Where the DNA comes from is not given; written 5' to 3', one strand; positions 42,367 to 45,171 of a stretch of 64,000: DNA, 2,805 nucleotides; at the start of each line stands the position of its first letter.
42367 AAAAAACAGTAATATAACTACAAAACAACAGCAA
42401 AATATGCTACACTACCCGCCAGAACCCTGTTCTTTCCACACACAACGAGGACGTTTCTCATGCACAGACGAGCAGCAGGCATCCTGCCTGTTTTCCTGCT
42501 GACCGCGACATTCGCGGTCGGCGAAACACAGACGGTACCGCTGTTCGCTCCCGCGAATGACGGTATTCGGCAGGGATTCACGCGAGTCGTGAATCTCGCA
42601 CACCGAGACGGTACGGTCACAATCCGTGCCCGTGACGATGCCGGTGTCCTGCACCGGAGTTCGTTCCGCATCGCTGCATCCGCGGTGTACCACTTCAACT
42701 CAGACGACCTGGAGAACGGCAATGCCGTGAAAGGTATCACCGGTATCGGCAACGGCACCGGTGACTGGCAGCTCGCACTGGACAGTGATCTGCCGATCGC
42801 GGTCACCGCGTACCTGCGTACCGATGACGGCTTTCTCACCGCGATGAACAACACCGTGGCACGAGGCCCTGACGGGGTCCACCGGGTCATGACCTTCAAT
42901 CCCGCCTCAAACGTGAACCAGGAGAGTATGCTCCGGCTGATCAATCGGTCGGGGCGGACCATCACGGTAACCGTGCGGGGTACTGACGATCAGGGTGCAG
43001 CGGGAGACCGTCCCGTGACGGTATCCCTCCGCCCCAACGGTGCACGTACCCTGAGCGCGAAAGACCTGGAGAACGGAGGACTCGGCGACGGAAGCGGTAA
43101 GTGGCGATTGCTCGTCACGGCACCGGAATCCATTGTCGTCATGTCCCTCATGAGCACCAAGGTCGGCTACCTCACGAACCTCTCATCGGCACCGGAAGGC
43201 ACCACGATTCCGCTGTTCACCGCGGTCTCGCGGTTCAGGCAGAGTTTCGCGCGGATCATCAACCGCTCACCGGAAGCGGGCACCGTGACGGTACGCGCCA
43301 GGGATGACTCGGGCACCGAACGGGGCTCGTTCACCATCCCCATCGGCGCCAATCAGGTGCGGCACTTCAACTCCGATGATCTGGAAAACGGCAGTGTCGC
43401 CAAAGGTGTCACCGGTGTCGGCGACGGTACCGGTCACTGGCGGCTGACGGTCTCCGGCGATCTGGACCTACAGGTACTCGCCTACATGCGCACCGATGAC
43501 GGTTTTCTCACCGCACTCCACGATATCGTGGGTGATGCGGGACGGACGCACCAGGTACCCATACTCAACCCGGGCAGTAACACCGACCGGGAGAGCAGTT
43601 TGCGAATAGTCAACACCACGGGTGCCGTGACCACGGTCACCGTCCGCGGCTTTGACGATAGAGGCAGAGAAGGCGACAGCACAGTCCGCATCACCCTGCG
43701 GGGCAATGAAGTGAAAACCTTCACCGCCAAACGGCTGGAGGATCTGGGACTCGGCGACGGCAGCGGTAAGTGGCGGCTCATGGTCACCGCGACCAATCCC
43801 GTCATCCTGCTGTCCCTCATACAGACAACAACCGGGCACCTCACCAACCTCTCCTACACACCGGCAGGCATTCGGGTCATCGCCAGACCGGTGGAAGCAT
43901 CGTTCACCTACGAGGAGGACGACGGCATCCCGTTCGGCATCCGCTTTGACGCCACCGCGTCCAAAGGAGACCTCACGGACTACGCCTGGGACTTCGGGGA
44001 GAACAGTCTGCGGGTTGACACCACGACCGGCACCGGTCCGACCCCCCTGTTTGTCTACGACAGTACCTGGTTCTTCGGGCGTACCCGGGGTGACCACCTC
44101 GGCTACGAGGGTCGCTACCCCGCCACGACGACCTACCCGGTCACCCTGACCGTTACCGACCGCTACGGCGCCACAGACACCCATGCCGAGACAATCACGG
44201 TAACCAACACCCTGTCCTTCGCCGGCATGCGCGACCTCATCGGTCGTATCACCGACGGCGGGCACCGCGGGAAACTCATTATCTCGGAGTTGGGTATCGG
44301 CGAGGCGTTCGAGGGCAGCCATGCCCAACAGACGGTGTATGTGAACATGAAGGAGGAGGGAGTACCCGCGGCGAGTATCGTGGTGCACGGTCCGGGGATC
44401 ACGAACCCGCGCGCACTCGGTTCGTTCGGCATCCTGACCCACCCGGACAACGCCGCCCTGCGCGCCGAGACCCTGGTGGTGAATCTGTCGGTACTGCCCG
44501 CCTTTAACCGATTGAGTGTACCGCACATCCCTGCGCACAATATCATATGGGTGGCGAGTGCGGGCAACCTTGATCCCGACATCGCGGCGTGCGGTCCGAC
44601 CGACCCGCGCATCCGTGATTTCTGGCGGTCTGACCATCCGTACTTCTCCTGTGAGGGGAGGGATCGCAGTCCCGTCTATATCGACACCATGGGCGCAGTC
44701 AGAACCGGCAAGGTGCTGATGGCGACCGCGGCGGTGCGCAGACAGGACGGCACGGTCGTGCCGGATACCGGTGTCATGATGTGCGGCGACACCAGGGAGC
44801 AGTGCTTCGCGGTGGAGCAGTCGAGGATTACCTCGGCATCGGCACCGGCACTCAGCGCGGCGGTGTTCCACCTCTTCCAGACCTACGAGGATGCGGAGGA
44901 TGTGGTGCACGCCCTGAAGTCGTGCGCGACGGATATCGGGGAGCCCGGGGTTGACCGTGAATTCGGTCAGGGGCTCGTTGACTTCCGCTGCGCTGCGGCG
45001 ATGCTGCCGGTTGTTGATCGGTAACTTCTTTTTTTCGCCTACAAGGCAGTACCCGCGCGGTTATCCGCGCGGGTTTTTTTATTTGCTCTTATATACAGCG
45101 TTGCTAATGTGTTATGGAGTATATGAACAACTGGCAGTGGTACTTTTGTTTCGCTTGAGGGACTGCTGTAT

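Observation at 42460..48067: Tandem segmental duplication of an 854-aa repeat/S8-like surface protein, with copy 2 decapitated and fused to a decayed neighbour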

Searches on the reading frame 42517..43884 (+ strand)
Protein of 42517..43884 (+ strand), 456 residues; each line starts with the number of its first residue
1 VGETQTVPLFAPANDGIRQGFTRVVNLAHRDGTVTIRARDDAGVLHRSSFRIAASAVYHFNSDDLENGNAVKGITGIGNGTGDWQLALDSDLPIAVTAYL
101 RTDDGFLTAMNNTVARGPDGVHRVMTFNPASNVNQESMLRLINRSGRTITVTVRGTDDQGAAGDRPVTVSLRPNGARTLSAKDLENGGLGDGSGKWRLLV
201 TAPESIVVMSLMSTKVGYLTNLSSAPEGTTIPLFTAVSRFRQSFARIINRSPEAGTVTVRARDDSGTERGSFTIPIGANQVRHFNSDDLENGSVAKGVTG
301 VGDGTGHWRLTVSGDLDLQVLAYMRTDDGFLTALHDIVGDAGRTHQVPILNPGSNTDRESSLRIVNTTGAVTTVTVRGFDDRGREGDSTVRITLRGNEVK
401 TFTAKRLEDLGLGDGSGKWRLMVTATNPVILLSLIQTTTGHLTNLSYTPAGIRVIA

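Call 60: predict_structure(alignment_id=A5)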
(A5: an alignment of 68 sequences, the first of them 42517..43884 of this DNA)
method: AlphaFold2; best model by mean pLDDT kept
length: 456 residues; sequences in the alignment: 68
mean_pLDDT: 94.8   pTM: 0.92
mean pLDDT of the five models: 94.8, 94.5, 94.4, 94.2, 94.1
residues with pLDDT >= 90: 412; 70-90: 42; 50-70: 2; < 50: 0
segments of 3 or more residues with pLDDT < 50: none
pLDDT, mean of each block of 10 residues (from residue 1): 86 90 96 98 98 97 97 96 97 95 88 93 97 94 97 98 96 98 95 95 97 92 94 92 95 98 98 97 97 95 96 97 90 93 95 94 98 98 94 98 97 92 98 92 88 86
secondary structure, 60 per line:
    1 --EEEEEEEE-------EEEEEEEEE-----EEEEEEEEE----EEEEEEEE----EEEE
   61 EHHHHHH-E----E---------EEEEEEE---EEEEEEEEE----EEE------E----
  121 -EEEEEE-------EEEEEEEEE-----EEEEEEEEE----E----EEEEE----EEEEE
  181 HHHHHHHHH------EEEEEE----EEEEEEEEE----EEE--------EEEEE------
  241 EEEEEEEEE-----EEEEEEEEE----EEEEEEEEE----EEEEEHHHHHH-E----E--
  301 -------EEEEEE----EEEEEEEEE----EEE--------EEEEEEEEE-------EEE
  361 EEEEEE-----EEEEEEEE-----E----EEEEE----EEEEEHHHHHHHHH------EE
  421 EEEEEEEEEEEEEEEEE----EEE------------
elements in order: E3-10 E18-26 E32-40 E45-52 E57-61 H62-67 E84-90 E94-102 E107-109 E122-127 E135-143 E149-157 E167-171 E176-180 H181-189 E196-201 E206-214 E219-221 E230-234 E241-249 E255-263 E268-276 E281-285 H286-291 E308-313 E318-326 E331-333 E342-350 E358-366 E372-379 E390-394 E399-403 H404-412 E419-437 E442-444
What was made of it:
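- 42523..43848 (+): Four tandem beta-sandwich domains (aa ~22-128, 141-240, 249-352, 361-463). This module is conserved and widely reused. AF2 model with pLDDT 94.8 (call 60).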

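Call 64: fold_search(model_id=the predicted structure, library=pdb)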
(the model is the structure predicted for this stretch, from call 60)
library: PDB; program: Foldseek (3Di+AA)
matches with E <= 10: 1293; with E <= 0.001: 35
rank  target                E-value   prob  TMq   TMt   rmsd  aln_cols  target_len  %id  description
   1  6rqj_B                5.3e-07  0.80  0.14  0.10  20.1       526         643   11  Structure of human complement C5 complexed with tick inhibitors OmCI, RaCI1 and CirpT1 (released 2020-01-08)
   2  6nob                  6.3e-07  0.85  0.15  0.12  20.5       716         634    8  Structure of Glycoside Hydrolase family 32 from Bifidobacterium adolescentis (released 2020-01-22)
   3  9fx3_A                2.2e-06  0.87  0.14  0.07  19.4       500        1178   12  Structure of active human CD109 (released 2025-03-19)
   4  7b2m_A                2.1e-05  0.41  0.13  0.10  20.7       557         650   10  Cryo-EM structure of complement C4b in complex with nanobody E3 (released 2022-03-02)
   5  4a5w_A                3.9e-05  0.47  0.15  0.06  19.6       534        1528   10  Crystal structure of C5b6 (released 2012-03-14)
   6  6e57_D                5.3e-05  0.41  0.14  0.16  23.3       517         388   10  Bacteroides ovatus mixed-linkage glucan utilization locus (MLGUL) SGBP-B in complex with mixed-linkage heptasaccharide (released 2019-05-29)
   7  9jsg                  6.3e-05  0.44  0.16  0.14  35.8       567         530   10  Clostridium perfringens iota toxin pore Ib in pore state (released 2025-05-14)
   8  1a6c                  6.6e-05  0.44  0.17  0.16  19.2       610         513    8  STRUCTURE OF TOBACCO RINGSPOT VIRUS (released 1998-07-15)
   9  8w7n                  6.6e-05  0.44  0.13  0.07  39.1       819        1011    7  Crystal structure of the in-cell Cry1Aa purified from Bacillus thuringiensis (released 2024-03-06)
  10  3cu7_A                8.8e-05  0.21  0.11  0.05  20.5       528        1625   11  Human Complement Component 5 (released 2008-06-10)
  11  6e57_C                1.0e-04  0.47  0.16  0.18  22.9       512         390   10  Bacteroides ovatus mixed-linkage glucan utilization locus (MLGUL) SGBP-B in complex with mixed-linkage heptasaccharide (released 2019-05-29)
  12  9jsh_C                1.1e-04  0.38  0.15  0.14  22.7       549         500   11  Clostridium perfringens iota toxin pore Ib in prepore III state (released 2025-05-14)
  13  3cu7_B                1.1e-04  0.21  0.11  0.06  20.5       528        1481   11  Human Complement Component 5 (released 2008-06-10)
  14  7q60                  1.2e-04  0.30  0.14  0.07  24.0       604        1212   10  Structure of TEV cleaved A2ML1 (A2ML1-TE) (released 2022-04-20)
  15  9jsi_D                1.7e-04  0.35  0.16  0.15  21.8       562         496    8  Clostridium perfringens iota toxin pore Ib in prepore II state (released 2025-05-14)
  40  2ii7_E                1.4e-03  1.00  0.18  0.70   3.8        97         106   11  Anabaena sensory rhodopsin transducer (released 2007-03-20)
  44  2ii7_F                2.3e-03  1.00  0.18  0.78   3.4        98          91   11  Anabaena sensory rhodopsin transducer (released 2007-03-20)
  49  2ii7_D                2.9e-03  1.00  0.18  0.69   4.6       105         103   13  Anabaena sensory rhodopsin transducer (released 2007-03-20)
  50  2ii7_H                3.1e-03  1.00  0.18  0.70   3.0        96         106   10  Anabaena sensory rhodopsin transducer (released 2007-03-20)
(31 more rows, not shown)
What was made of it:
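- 42523..43848 (+): The best single-domain fold match is the Anabaena sensory rhodopsin transducer 2ii7 (prob 1.0, TMt 0.70-0.78, call 64).
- On ASRT-like beta-sandwich: 2ii7 chains match at prob 1.0, TMt 0.69-0.78 and rmsd 3.0-4.6 A over ~97-105 alignment columns (call 64).
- Closest known: Anabaena sensory rhodopsin transducer fold. Same: Single repeats of the N-terminal module superpose on ASRT (2ii7, prob 1.0, TMt 0.70-0.78, call 64).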

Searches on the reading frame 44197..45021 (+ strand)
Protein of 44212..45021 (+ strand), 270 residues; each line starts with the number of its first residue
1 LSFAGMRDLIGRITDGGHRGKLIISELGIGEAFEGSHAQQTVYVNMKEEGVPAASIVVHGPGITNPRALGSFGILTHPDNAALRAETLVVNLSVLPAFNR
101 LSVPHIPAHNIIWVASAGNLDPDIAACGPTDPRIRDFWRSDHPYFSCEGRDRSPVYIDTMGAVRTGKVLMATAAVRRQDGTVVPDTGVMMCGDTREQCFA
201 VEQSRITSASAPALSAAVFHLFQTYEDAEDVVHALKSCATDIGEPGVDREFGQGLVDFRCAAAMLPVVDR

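Call 29: find_homologous_proteins(query=window:44212-45021:+, max_evalue=0.001)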
Query window:44212-45021:+ (270 aa): 15 proteins with E <= 0.001 among 4032 candidates.
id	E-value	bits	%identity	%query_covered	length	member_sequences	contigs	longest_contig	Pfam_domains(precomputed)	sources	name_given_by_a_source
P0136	4.5e-146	503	86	100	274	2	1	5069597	-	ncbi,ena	-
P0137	2.5e-139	481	81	100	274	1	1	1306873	-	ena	-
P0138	4.7e-138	477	81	100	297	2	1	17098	-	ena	-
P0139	4.1e-137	474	82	100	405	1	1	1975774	PF18911.7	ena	-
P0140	5.4e-120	418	82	86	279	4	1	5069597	-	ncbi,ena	-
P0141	1.6e-98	347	60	100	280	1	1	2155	-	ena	-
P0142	2.0e-94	334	59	100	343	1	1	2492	-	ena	-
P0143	1.5e-83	298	59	90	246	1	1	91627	-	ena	-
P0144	1.8e-74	268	56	99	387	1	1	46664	-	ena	-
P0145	2.9e-67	245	53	92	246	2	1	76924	-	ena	-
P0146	3.4e-66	241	51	99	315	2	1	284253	-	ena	-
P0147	1.3e-63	233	53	85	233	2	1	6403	-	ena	-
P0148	3.1e-44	169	88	35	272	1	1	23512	-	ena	-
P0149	1.1e-35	141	66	43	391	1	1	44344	PF22352.3,PF00801.27,PF18911.7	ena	-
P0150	1.0e-4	40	69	13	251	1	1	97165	-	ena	-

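Call 40: predict_structure(alignment_id=A3)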
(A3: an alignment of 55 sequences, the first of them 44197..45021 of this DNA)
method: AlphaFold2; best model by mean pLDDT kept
length: 275 residues; sequences in the alignment: 55
mean_pLDDT: 86.8   pTM: 0.87
mean pLDDT of the five models: 86.8, 86.5, 85.7, 83.8, 81.7
residues with pLDDT >= 90: 177; 70-90: 59; 50-70: 28; < 50: 11
segments of 3 or more residues with pLDDT < 50: 1-5, 271-275
pLDDT, mean of each block of 10 residues (from residue 1): 48 61 85 90 92 90 92 93 95 93 94 97 93 95 96 93 97 94 87 94 86 90 90 93 77 86 67 39
secondary structure, 60 per line:
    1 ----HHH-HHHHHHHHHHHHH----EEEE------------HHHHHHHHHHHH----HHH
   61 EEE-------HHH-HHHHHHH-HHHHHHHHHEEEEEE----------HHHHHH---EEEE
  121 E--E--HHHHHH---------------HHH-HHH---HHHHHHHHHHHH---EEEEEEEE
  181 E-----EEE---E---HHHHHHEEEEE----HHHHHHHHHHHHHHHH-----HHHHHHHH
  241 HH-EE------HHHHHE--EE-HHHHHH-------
elements in order: H9-21 E26-29 H42-53 E61-63 H75-81 H83-91 E92-97 H108-113 E117-121 H127-132 H158-169 E173-181 E187-189 H197-202 E203-207 H212-227 H233-242 H252-256 H263-268
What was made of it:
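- AF2 models with pLDDT 86.8 and 94.8 (calls 40, 60).
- On Peptidase S8 (subtilase): AF2 model with pLDDT 86.8 and pTM 0.87 (call 40). Only the secondary-structure positions could be checked: a strand ending just before E, and helices starting at H and at T-S (call 40).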

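Call 42: fold_search(model_id=the predicted structure, library=pdb)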
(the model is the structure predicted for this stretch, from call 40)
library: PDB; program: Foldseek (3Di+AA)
matches with E <= 10: 1344; with E <= 0.001: 116
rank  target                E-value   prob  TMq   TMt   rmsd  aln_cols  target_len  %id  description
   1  8qke_A                2.2e-07  1.00  0.51  0.43  10.2       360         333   12  PvSub1 Catalytic Domain in Complex with Peptidomimetic Inhibitor (MH-13) (released 2024-03-20)
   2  7am7_A                3.0e-07  1.00  0.50  0.51   7.8       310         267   14  Crystal structure of Peptiligase mutant - M222P/L217H/A225N/F189W/N218D (released 2021-02-17)
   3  4zoq_I                3.2e-07  1.00  0.50  0.42   8.6       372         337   14  Crystal Structure of a Lanthipeptide Protease (released 2016-03-23)
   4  8qkj_A                3.4e-07  1.00  0.50  0.42  10.3       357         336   13  PvSub1 Catalytic Domain in Complex with Peptidomimetic Inhibitor (MAM-133) (released 2024-03-20)
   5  8coz_A                3.4e-07  1.00  0.51  0.43  10.3       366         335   13  Structure of the catalytic domain of P. vivax Sub1 (triclinic crystal form) (released 2023-07-19)
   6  4zoq_M                3.9e-07  1.00  0.50  0.43   8.0       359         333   15  Crystal Structure of a Lanthipeptide Protease (released 2016-03-23)
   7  1c3l                  3.9e-07  1.00  0.49  0.49   7.7       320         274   15  SUBTILISIN-CARLSBERG COMPLEXED WITH XENON (8 BAR) (released 1999-08-04)
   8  1gnv                  4.1e-07  1.00  0.50  0.51   7.4       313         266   14  CALCIUM INDEPENDENT SUBTILISIN BPN' MUTANT (released 2002-06-24)
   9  8qkj_B                4.1e-07  1.00  0.48  0.40  10.7       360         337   12  PvSub1 Catalytic Domain in Complex with Peptidomimetic Inhibitor (MAM-133) (released 2024-03-20)
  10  4zoq_K                4.6e-07  1.00  0.45  0.38  10.3       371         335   15  Crystal Structure of a Lanthipeptide Protease (released 2016-03-23)
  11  1mpt                  5.5e-07  1.00  0.47  0.48   8.4       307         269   14  CRYSTAL STRUCTURE OF A NEW ALKALINE SERINE PROTEASE (M-PROTEASE) FROM BACILLUS SP. KSM-K16 (released 1994-06-22)
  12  8qkg_B                6.2e-07  1.00  0.48  0.41  10.2       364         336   12  PvSub1 Catalytic Domain in Complex with Peptidomimetic Inhibitor (MAM-125) (released 2024-03-20)
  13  8coy_B                6.6e-07  1.00  0.51  0.43   9.8       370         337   13  Structure of the catalytic domain of P. vivax Sub1 (triclinic crystal form) in complex with inhibitor (released 2023-07-19)
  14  1sua_A                7.0e-07  1.00  0.49  0.51   7.9       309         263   14  SUBTILISIN BPN' (released 1998-01-14)
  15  9fm5_B                7.5e-07  1.00  0.47  0.39   9.8       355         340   12  PvSub1 Catalytic Domain in Complex with Peptidomimetic Inhibitor (AL-97) (released 2025-02-05)
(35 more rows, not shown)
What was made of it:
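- Checked: Four beta-rich repeats and an S8-like C-terminal domain are confirmed by structure prediction and fold search (calls 40, 42, 60, 64).
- On Peptidase S8 (subtilase): In Foldseek against the PDB, 116 hits have E<=1e-3 and all 50 listed are subtilases or subtilisin-fold proteases, with prob 1.0 and TM about 0.5 (call 42).
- Closest known: Subtilases. Same: All 50 listed PDB fold hits are subtilases or subtilisin-fold proteases, including PvSUB1, subtilisin BPN'/Carlsberg and a lanthipeptide protease (call 42).
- Subtilase fold (call 42).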

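Call 44: search_protein_representatives(alignment_id=A2)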
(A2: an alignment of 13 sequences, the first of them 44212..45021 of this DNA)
Query: 13 sequences, 275 profile positions. Proteins with E-value up to 0.001 (for the whole library): 159; up to 1e-10: 107; up to 1e-30: 46. The best 150 are listed.
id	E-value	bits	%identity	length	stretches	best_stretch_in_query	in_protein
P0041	8.5e-132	454.8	-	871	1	1-275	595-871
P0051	5.4e-119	412.8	-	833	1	2-275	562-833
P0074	8.8e-110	382.6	-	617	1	1-274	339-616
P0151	1.2e-94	333.0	-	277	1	2-275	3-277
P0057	2.4e-91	322.1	-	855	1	2-275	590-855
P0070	1.4e-85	303.2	-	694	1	2-266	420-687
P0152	3.2e-62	226.6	-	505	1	2-275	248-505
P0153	6.7e-59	215.7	-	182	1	64-219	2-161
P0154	4.2e-54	200.0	-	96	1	181-275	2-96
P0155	8.9e-50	185.8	-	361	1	158-275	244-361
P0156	6.0e-48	179.8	-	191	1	104-275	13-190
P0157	4.0e-43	164.0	-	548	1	16-267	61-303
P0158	8.8e-43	162.8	-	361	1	85-268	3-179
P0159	4.3e-42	160.6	-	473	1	48-266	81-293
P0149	2.7e-41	158.0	-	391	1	1-120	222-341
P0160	1.0e-40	156.0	-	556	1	6-267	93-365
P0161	1.1e-40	156.0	-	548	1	6-269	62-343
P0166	1.8e-39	152.0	-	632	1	24-266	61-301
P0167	1.0e-38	149.5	-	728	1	40-266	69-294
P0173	3.4e-34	134.7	-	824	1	53-266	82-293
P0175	4.2e-33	131.1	-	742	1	16-267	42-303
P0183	2.5e-32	128.6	-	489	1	6-267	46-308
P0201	1.3e-27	113.1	-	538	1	6-266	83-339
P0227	2.7e-22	95.6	-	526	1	6-267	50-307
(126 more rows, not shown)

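Call 45: search_protein_families(library=pfam, proteins=[P0157, P0160, P0161, P0166, P0167, P0173, P0175, P0183, P0201, P0227], max_evalue=0.01)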
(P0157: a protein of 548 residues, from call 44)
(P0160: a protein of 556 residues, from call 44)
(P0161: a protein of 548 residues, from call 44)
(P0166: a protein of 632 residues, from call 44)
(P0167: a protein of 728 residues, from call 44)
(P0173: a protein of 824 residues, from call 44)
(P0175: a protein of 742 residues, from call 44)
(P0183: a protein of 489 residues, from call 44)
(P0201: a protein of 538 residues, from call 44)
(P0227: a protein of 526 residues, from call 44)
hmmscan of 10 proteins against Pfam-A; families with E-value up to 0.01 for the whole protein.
P0157 (548 aa): 1 family
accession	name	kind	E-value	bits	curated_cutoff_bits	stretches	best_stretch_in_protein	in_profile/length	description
PF00404.24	Dockerin_1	-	0.00028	21.5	22.9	1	490-539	1-51/57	Dockerin type I domain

P0160 (556 aa): 1 family
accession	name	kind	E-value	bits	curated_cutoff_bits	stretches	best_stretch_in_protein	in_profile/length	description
PF00082.27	Peptidase_S8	-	1.6e-05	24.8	21.8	1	289-357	217-288/288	Subtilase family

P0161 (548 aa): 1 family
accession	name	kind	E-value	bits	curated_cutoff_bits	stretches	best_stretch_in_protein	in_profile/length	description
PF00082.27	Peptidase_S8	-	0.00045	20.1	21.8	1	173-333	140-288/288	Subtilase family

P0166 (632 aa): 4 families
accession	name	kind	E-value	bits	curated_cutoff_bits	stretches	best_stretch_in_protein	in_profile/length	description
PF00041.27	fn3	-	9.9e-12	45.3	25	1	478-565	2-82/84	Fibronectin type III domain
PF00404.24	Dockerin_1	-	0.00022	21.8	22.9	1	574-626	2-55/57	Dockerin type I domain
PF25788.1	Ig_Rha78A_N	-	0.0003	21.4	27.4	1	489-565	17-98/105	Rha78A-like, N-terminal immunoglobulin domain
PF16656.11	Pur_ac_phosph_N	-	0.00044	21.2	30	1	528-561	57-89/93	Purple acid Phosphatase, N-terminal domain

P0167 (728 aa): 3 families
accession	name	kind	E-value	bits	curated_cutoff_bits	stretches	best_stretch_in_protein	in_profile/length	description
PF00041.27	fn3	-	1.2e-24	86.8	25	2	476-560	2-79/84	Fibronectin type III domain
PF16656.11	Pur_ac_phosph_N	-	2.4e-06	28.5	30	0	486-558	11-88/93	Purple acid Phosphatase, N-terminal domain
PF00404.24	Dockerin_1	-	0.0039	17.8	22.9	1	669-711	1-44/57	Dockerin type I domain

P0173 (824 aa): 12 families
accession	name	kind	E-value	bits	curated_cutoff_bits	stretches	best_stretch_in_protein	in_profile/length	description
PF00041.27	fn3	-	6.8e-38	129.2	25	3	669-752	3-79/84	Fibronectin type III domain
PF16656.11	Pur_ac_phosph_N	-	9.2e-11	42.6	30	3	478-550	10-86/93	Purple acid Phosphatase, N-terminal domain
PF25788.1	Ig_Rha78A_N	-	5.2e-10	39.9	27.4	0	580-647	17-88/105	Rha78A-like, N-terminal immunoglobulin domain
PF23608.1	Ig_ILCR1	-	1.1e-06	29.2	27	0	679-754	16-95/114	ILCR1 Ig-like domain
PF23008.3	FN3_Tor_3rd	-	1.2e-06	28.8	30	0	468-544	1-77/92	Tyrosine-protein kinase receptor torso, third FN3 domain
PF25059.1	FN3_DSCAM-DSCAML_C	-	8e-06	26.6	39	0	699-749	22-72/89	DSCAM/DSCAML C-terminal Fn3-like domain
PF10179.15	NDNF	-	3.4e-05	24.3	27.3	0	701-739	76-106/127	Neuron-derived neurotrophic factor, first Fn(III) domain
PF09294.16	Interfer-bind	-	0.00015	22.4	21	0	506-544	47-85/104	Interferon-alpha/beta receptor, fibronectin type III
PF22986.3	Fn3_ELFN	-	0.00019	21.7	27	0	502-543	28-68/85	ELFN1/ELFN2, fibronectin type-III domain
PF00404.24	Dockerin_1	-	0.00045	20.8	22.9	1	764-817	1-55/57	Dockerin type I domain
PF19076.6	CshA_repeat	-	0.0091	17.1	27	0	351-419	18-84/103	Surface adhesin CshA repetitive domain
PF17116.11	T9SS_plug_1st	-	0.0098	16.2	23.9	0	701-747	5-51/126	Type 9 secretion system plug protein 1st domain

P0175 (742 aa): 10 families
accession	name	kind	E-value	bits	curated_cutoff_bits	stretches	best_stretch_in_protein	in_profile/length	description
PF00041.27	fn3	-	2e-28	98.9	25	2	486-574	2-80/84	Fibronectin type III domain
PF16656.11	Pur_ac_phosph_N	-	4.9e-15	56.3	30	2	494-573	10-90/93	Purple acid Phosphatase, N-terminal domain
PF25059.1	FN3_DSCAM-DSCAML_C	-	5.1e-10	40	39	2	509-569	14-71/89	DSCAM/DSCAML C-terminal Fn3-like domain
PF25788.1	Ig_Rha78A_N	-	1.1e-09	39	27.4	2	597-670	17-95/105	Rha78A-like, N-terminal immunoglobulin domain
PF00404.24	Dockerin_1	-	7.6e-05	23.3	22.9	1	682-729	1-49/57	Dockerin type I domain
PF24489.1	Ig_J_second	-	0.00023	21.6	27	0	548-577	63-92/105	Tip attachment protein J second Ig-like domain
PF00036.39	EF-hand_1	-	0.0011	18.9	25.4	0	715-731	8-24/29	EF hand domain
PF00082.27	Peptidase_S8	-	0.0013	18.6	21.8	1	138-295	135-288/288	Subtilase family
PF10179.15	NDNF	-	0.0051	17.3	27.3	0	541-565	87-111/127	Neuron-derived neurotrophic factor, first Fn(III) domain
PF13833.12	EF-hand_8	-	0.0071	16.5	28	0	716-730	34-48/54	EF-hand domain pair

P0183 (489 aa): 0 families

P0201 (538 aa): 0 families

P0227 (526 aa): 0 families
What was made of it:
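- On Peptidase S8 (subtilase): One distant relative, P0160, reaches 24.8 bits (call 45).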
